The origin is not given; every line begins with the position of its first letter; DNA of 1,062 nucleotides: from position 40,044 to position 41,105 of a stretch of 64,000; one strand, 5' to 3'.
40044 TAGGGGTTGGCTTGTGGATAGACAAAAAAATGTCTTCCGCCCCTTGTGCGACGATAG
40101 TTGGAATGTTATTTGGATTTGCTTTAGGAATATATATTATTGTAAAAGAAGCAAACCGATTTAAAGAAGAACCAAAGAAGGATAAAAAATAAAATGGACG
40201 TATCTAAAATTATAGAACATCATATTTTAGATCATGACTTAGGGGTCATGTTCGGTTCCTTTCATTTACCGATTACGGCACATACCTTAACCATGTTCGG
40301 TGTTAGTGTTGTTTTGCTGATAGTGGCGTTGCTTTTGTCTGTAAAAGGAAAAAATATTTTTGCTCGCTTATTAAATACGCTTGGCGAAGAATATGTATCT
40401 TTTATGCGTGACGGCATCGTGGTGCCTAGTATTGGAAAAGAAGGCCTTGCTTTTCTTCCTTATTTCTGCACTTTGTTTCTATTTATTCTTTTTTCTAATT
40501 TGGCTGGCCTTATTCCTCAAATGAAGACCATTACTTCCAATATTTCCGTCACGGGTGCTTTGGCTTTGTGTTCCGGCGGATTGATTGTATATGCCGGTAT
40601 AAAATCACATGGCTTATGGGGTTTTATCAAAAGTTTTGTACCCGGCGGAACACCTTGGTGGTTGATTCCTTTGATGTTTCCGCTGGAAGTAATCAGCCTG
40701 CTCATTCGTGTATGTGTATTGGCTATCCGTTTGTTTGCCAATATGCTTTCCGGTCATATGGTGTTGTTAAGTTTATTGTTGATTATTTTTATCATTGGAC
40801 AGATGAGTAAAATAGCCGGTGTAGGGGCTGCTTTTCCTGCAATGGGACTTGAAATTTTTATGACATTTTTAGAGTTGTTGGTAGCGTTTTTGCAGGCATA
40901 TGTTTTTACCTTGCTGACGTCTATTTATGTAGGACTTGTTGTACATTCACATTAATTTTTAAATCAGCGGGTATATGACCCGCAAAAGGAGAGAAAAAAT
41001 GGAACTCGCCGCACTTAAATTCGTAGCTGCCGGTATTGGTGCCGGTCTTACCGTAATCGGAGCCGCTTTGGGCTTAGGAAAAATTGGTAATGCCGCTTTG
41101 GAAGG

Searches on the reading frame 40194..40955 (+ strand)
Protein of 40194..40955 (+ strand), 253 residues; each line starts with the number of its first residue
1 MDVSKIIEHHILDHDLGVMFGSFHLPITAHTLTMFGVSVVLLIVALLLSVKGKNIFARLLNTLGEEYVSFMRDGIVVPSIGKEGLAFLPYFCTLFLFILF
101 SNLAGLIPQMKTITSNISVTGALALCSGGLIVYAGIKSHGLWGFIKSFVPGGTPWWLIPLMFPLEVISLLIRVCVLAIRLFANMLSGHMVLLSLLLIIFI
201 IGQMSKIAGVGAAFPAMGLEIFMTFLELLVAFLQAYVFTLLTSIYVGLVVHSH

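Call 74: search_protein_families(library=pfam, proteins=[window:40194-40955:+], max_evalue=0.0001)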
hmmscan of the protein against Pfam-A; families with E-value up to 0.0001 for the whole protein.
window:40194-40955:+ (253 aa): 1 family
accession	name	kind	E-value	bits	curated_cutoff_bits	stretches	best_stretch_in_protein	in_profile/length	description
PF00119.25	ATP-synt_A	-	6.9e-56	190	33.9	1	32-246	2-216/217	ATP synthase A chain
